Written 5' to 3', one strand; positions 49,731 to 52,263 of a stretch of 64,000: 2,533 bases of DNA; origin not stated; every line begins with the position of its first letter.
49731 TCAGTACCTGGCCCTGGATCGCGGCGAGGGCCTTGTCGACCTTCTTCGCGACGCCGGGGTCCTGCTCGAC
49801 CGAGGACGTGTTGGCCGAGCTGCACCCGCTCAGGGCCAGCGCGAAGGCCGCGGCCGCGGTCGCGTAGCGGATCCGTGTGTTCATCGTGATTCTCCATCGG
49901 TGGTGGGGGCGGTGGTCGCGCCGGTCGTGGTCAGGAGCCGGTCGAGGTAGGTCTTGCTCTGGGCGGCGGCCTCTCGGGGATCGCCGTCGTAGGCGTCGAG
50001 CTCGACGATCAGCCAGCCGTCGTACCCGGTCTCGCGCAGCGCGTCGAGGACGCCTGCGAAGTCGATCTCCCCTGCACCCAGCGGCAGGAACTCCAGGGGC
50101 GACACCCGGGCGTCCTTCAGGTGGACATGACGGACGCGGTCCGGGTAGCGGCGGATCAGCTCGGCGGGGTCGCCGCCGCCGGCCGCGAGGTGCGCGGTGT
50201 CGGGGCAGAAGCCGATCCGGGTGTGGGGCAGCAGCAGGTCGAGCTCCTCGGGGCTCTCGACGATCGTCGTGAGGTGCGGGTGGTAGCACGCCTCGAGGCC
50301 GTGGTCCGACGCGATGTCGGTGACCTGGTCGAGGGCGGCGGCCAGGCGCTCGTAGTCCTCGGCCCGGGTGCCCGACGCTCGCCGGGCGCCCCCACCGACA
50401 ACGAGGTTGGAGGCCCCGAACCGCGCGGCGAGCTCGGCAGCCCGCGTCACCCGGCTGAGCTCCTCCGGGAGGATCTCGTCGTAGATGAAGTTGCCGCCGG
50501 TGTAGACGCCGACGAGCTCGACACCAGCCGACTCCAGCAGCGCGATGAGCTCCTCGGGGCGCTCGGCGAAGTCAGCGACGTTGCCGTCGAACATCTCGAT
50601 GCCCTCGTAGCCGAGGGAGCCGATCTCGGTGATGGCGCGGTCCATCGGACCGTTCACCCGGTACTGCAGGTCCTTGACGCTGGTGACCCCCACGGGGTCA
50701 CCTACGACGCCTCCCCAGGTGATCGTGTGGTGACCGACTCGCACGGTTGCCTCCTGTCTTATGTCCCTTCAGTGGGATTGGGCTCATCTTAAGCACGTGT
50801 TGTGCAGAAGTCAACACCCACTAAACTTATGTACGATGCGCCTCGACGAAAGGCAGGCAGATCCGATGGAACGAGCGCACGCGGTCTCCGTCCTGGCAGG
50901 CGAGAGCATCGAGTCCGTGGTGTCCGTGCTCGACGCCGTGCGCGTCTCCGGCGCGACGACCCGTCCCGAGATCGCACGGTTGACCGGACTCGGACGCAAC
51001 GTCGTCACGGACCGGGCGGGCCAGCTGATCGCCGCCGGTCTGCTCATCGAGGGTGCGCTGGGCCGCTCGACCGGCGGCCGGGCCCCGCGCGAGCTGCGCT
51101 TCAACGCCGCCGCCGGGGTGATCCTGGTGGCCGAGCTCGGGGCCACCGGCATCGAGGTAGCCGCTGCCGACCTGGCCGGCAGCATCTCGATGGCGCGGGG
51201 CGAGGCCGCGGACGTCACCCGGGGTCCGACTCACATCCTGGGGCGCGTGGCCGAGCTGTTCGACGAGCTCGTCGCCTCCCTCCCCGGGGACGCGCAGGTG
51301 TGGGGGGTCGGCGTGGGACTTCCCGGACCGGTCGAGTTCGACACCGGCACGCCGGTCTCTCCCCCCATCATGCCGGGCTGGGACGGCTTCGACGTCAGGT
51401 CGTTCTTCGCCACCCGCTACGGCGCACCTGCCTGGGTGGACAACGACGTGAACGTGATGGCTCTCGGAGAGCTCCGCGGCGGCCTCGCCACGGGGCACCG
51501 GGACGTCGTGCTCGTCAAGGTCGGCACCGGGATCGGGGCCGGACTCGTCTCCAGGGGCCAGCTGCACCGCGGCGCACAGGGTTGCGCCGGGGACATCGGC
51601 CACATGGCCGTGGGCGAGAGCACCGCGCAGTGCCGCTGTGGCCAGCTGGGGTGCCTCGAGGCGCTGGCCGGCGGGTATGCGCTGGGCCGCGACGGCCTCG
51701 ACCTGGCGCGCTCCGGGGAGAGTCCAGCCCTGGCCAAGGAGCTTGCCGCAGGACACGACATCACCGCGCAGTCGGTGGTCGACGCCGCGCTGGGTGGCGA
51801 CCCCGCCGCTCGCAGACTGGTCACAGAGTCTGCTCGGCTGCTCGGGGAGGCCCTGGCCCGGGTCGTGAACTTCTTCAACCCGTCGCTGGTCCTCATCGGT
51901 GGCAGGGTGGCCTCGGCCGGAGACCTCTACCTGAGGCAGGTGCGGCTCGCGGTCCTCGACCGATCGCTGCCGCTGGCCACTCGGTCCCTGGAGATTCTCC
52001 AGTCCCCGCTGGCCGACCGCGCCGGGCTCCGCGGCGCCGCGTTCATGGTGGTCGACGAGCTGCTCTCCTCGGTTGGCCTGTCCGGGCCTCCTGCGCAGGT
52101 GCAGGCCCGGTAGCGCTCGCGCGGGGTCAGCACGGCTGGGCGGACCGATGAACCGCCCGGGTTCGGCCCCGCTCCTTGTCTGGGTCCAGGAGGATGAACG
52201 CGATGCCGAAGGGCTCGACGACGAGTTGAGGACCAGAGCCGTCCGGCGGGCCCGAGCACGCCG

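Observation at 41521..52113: Predicted oxidative (3-keto) glycoside-cleavage pathway with its own ABC importer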

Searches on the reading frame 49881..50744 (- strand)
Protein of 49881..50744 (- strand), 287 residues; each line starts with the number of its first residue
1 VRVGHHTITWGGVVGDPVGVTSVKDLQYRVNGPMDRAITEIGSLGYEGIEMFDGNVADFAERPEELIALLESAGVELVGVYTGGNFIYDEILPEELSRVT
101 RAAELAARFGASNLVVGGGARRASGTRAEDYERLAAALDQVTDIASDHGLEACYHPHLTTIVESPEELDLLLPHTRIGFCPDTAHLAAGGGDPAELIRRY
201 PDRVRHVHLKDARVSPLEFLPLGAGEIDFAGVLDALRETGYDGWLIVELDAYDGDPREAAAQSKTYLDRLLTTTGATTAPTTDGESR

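Call 7: search_protein_families(library=pfam, proteins=[window:49881-50744:-])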
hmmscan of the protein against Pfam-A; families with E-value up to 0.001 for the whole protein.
window:49881-50744:- (287 aa): 1 family
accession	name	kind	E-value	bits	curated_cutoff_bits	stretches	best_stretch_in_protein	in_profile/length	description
PF01261.30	AP_endonuc_2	-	6.5e-39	134.6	31.1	1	43-267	6-246/249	Xylose isomerase-like TIM barrel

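Call 8: search_protein_families(library=ncbifam, proteins=[window:49881-50744:-])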
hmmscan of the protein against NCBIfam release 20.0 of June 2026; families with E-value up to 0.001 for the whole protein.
window:49881-50744:- (287 aa): 10 families
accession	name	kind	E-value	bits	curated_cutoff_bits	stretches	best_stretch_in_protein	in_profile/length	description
TIGR04379.1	myo_inos_iolE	equivalog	2.5e-38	132.3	290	1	32-269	23-288/290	myo-inosose-2 dehydratase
NF041099.2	keto_glucon_epim_IolO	equivalog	5.1e-12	45.7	300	1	33-270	22-267/269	5-keto-L-gluconate epimerase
NF042435.1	DhshikDhtase_QuiC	equivalog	2.5e-07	29.6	1200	1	32-261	12-250/635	3-dehydroshikimate dehydratase QuiC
NF041277.1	coba_remo_CbiR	equivalog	3.6e-07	29.9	105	1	98-249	86-234/249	cobamide remodeling phosphodiesterase CbiR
TIGR00542.1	hxl6Piso_put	equivalog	7.6e-07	28.7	272.15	1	126-266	127-267/279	L-ribulose-5-phosphate 3-epimerase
NF009689.0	PRK13210.1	subfamily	8.1e-07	28.5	200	1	150-275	152-283/286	L-ribulose-5-phosphate 3-epimerase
TIGR03234.1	OH-pyruv-isom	equivalog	1.5e-06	27.8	353.45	1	180-249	175-240/254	hydroxypyruvate isomerase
NF007360.0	PRK09856.1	equivalog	3.3e-05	23.6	305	1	33-265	14-265/276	fructoselysine 3-epimerase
NF009688.0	PRK13209.1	subfamily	0.00011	21.3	317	1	192-269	197-275/286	L-ribulose-5-phosphate 3-epimerase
NF002198.0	PRK01060.1-3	equivalog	0.00019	21.1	244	1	99-213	80-198/253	deoxyribonuclease IV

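Call 12: search_solved_structures(query=window:49881-50744:-, max_evalue=0.01)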
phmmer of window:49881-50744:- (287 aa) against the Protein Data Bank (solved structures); distinct sequences matched with E-value up to 0.01: 15.
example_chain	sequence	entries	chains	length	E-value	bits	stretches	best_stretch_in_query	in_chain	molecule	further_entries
3cny_A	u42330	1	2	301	6.7e-17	65.2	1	130-267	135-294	Inositol catabolism protein IolE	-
9zmu_A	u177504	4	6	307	3.7e-16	62.8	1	5-257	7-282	Iole protein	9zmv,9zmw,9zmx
3lmz_A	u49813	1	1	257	1e-08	38.4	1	157-267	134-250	Putative sugar isomerase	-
2zvr_A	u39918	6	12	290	1.7e-08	37.6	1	64-263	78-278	Uncharacterized protein TM_0416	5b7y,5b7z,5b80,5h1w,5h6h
3wqo_A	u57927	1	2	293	2.1e-07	34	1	135-249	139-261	Uncharacterized protein MJ1311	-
8ro4_A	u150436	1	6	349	7.2e-07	32.3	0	133-217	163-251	2-hydroxy-3-keto-glucal hydratase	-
4kw2_A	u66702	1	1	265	1.5e-06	31.3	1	137-259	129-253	Uncharacterized protein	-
5hmq_A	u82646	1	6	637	4.9e-06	29.5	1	30-254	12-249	4-hydroxyphenylpyruvate dioxygenase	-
3tva_A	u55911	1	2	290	2e-05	27.6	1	127-256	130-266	Xylose isomerase domain protein TIM barrel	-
8bvk_A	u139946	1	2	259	4e-05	26.6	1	140-251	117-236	Xylose isomerase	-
3cqh_A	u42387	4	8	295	0.00014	24.8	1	179-275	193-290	L-ribulose-5-phosphate 3-epimerase ulaE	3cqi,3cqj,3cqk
8tct_A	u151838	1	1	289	0.00088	22.1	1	38-254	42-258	Sugar phosphate isomerase/epimerase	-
8tcs_D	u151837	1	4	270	0.0013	21.6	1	39-267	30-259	Xylose isomerase-like TIM barrel domain-containing protein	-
8tcd_B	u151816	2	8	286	0.0016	21.3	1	39-267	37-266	Sugar phosphate isomerase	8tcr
5zhz_A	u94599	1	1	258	0.0085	18.9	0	102-235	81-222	Probable endonuclease 4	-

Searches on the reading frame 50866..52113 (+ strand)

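Call 7: search_protein_families(library=pfam, proteins=[window:50866-52113:+])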
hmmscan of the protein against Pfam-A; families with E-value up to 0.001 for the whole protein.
window:50866-52113:+ (415 aa): 1 family
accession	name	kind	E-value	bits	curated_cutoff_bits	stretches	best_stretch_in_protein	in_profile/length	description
PF00480.26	ROK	-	7.7e-54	183.6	22.9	1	90-396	5-292/294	ROK family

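Call 8: search_protein_families(library=ncbifam, proteins=[window:50866-52113:+])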
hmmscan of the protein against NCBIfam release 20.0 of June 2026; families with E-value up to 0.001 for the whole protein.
window:50866-52113:+ (415 aa): 13 families
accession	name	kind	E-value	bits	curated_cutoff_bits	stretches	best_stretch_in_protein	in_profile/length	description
TIGR00744.1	ROK_glcA_fam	subfamily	3.6e-53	180.9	260.35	1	89-400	3-313/318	ROK family glucokinase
NF047937.1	TransRegNagC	equivalog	2.2e-45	155.5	650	1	26-393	21-382/399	DNA-binding transcriptional regulator NagC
NF049930.1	TransRegMlc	equivalog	8.5e-36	124.1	530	1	28-394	28-389/405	sugar metabolism global transcriptional regulator Mlc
NF007251.0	PRK09698.1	equivalog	6.6e-30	104.4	253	1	86-399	8-300/304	allose kinase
NF003461.0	PRK05082.1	subfamily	2.9e-27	95.8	283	1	90-397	7-288/291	N-acetylmannosamine kinase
NF047821.1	NactlManKinNanK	equivalog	1.1e-25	90.8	450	1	86-394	3-285/288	N-acetylmannosamine kinase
NF007108.0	PRK09557.1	equivalog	5.8e-22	78.4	443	1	90-394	7-299/303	fructokinase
NF009835.0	PRK13310.1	equivalog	1.4e-20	73.8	380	1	142-396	53-301/303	N-acetylglucosamine kinase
NF042998.1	bglucokin_BglK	equivalog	1.1e-18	67.5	550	1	132-352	41-249/291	beta-glucoside kinase BglK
NF045551.1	GK_Pyrobac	equivalog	2.1e-16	60.1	500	1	145-392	48-277/294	ATP-dependent glucokinase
NF045942.1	PolPhglucPhase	equivalog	9.5e-11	41.9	250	1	91-257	7-164/242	polyphosphate--glucose phosphotransferase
NF045550.1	FrctkaseScrK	equivalog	1.2e-07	31.5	400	1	142-273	52-190/293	fructokinase ScrK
NF009836.0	PRK13311.1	equivalog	1.7e-05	24.2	551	1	147-268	59-189/256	N-acetyl-D-glucosamine kinase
